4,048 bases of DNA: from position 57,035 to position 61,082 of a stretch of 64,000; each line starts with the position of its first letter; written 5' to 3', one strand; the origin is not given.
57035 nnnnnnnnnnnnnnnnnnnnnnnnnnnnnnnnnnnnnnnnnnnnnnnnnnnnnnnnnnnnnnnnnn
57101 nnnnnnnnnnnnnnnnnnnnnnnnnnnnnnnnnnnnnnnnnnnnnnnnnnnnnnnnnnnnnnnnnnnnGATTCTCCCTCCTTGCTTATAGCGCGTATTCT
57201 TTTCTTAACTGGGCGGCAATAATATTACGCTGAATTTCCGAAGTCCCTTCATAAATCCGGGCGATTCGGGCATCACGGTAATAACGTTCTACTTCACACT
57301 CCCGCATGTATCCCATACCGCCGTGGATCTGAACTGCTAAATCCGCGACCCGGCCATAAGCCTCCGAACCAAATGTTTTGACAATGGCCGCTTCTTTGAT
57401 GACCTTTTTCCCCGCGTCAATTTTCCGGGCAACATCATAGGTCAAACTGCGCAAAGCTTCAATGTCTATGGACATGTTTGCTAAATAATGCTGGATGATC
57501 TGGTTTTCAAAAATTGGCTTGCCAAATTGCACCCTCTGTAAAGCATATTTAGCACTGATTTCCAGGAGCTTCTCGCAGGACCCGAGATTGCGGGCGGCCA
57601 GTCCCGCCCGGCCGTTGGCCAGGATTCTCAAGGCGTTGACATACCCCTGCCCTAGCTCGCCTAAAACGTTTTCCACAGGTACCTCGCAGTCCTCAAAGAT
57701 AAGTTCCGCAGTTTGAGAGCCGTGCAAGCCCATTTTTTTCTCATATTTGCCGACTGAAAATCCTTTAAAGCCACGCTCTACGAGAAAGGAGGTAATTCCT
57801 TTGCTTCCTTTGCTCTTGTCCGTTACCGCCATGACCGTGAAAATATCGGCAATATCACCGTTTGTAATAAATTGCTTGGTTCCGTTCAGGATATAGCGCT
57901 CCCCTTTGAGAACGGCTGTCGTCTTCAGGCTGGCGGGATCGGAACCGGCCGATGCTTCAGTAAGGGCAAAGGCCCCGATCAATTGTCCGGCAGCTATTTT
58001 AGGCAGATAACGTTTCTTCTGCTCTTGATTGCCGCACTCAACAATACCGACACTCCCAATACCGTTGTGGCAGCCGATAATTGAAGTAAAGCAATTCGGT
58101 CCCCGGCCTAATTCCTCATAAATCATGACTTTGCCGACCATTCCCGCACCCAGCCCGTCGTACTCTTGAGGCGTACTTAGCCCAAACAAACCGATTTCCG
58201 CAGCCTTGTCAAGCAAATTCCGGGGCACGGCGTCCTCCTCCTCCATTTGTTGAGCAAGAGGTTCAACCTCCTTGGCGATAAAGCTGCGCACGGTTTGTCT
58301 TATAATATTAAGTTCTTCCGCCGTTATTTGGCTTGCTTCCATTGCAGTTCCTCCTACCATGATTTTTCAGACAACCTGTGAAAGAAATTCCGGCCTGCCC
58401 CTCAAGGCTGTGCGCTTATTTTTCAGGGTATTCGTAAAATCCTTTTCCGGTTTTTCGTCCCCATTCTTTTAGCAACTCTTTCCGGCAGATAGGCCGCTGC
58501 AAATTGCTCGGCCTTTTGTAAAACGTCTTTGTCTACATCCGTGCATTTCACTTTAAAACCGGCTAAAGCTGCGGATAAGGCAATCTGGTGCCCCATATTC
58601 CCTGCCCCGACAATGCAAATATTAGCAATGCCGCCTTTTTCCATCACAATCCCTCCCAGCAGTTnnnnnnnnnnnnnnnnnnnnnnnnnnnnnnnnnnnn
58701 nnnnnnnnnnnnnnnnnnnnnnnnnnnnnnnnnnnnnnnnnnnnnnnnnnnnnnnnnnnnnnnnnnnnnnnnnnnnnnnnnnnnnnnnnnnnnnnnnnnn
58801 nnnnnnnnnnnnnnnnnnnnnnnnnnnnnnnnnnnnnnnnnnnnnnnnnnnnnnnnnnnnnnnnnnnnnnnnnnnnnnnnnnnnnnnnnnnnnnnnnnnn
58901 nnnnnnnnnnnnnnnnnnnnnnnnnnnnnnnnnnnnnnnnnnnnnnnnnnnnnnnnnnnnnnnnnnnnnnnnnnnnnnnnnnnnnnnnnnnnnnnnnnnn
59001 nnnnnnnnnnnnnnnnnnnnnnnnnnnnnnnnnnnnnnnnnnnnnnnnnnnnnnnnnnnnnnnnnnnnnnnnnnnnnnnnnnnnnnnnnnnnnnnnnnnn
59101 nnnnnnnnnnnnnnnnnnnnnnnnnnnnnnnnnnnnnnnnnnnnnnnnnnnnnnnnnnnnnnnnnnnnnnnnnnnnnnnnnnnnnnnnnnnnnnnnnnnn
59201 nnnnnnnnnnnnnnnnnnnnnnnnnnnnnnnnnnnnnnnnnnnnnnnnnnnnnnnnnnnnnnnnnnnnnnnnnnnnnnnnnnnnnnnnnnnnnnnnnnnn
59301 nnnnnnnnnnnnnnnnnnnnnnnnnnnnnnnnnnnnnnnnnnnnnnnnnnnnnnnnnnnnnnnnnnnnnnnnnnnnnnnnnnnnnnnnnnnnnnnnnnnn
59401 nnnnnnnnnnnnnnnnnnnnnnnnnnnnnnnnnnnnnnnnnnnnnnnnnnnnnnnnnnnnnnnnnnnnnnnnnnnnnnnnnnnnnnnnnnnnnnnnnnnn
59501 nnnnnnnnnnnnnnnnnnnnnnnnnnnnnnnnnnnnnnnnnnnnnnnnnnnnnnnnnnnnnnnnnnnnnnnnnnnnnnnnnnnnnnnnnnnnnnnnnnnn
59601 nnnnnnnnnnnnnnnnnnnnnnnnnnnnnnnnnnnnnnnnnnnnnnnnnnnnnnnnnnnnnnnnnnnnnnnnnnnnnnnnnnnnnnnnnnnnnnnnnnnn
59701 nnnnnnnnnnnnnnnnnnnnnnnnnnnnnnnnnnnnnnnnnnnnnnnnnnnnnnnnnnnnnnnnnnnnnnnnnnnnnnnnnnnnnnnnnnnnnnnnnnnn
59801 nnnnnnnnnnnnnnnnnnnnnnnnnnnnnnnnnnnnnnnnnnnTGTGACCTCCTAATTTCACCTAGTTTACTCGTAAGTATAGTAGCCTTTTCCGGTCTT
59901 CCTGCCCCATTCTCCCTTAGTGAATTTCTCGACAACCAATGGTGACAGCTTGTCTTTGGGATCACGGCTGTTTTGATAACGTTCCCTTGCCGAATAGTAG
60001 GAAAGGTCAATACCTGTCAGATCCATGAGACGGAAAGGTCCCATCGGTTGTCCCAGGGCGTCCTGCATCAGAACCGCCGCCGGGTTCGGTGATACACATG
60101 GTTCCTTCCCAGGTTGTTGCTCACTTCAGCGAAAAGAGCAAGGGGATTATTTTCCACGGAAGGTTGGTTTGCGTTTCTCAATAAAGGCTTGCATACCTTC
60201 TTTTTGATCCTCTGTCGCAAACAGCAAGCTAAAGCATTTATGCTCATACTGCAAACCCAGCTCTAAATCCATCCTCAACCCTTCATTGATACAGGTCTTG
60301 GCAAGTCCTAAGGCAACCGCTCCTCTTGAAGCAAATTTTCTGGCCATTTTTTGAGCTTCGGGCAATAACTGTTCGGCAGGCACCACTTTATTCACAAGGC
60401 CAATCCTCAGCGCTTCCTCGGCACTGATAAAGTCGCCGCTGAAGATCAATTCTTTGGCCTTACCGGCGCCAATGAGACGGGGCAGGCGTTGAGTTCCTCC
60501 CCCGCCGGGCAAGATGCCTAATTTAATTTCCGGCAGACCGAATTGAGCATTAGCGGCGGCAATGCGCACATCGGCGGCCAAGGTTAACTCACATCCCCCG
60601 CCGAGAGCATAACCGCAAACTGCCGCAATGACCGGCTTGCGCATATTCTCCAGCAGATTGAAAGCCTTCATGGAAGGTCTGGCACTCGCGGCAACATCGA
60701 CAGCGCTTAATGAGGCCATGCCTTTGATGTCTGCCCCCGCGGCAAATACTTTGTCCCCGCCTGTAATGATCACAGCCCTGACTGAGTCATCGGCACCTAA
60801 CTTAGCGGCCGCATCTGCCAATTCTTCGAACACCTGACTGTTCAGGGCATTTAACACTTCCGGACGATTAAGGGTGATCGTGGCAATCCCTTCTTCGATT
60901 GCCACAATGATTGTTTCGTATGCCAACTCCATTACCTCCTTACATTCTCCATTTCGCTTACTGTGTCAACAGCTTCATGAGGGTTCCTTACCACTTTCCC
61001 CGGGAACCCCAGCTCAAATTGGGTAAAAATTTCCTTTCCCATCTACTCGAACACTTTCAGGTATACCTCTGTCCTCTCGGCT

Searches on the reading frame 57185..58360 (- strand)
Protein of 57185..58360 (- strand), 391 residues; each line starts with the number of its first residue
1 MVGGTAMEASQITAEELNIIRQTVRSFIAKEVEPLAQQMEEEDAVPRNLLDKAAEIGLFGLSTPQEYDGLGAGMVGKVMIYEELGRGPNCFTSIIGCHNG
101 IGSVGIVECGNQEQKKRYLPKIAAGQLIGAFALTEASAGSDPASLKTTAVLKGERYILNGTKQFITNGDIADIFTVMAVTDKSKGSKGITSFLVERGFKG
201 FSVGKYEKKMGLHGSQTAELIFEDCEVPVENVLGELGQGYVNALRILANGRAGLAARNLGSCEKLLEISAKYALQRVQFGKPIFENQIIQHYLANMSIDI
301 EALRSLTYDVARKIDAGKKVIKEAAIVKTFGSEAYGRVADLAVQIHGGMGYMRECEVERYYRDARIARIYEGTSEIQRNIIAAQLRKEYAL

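Call 46: search_protein_families(library=pfam, proteins=[window:57185-58360:-], max_evalue=0.00001)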
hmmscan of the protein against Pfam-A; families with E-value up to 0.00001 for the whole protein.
window:57185-58360:- (391 aa): 5 families
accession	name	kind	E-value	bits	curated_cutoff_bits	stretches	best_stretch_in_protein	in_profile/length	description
PF00441.29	Acyl-CoA_dh_1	-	8.3e-51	172.5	22.4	1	237-385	1-149/150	Acyl-CoA dehydrogenase, C-terminal domain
PF02771.21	Acyl-CoA_dh_N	-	4.7e-33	114.4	22.9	1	15-126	2-113/113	Acyl-CoA dehydrogenase, N-terminal domain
PF02770.24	Acyl-CoA_dh_M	-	6.8e-28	97.1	33.3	1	130-225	1-97/97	Acyl-CoA dehydrogenase, middle domain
PF08028.16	Acyl-CoA_dh_2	-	5.2e-17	62.8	22.7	1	253-374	2-133/134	Acyl-CoA dehydrogenase, C-terminal domain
PF22924.1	ACOX_C_alpha1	-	4.4e-06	27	27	0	249-375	6-158/169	Acyl-CoA oxidase, C-alpha1 domain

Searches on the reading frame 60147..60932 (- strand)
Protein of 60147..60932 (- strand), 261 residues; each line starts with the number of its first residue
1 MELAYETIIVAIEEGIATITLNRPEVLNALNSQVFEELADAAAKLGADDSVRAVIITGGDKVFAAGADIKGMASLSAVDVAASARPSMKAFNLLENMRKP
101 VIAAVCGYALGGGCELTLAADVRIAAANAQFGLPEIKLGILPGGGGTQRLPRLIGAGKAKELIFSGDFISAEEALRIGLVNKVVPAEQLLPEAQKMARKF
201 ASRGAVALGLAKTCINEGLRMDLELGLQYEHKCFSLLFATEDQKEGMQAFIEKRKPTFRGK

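Call 46: search_protein_families(library=pfam, proteins=[window:60147-60932:-], max_evalue=0.00001)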
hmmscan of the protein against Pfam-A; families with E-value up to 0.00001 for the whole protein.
window:60147-60932:- (261 aa): 2 families
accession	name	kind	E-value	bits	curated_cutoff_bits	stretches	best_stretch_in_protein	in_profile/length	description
PF00378.25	ECH_1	-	6.4e-77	258.7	27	1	12-260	2-250/251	Enoyl-CoA hydratase/isomerase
PF16113.10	ECH_2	-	2.2e-37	129.7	27.2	1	17-189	2-177/335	Enoyl-CoA hydratase/isomerase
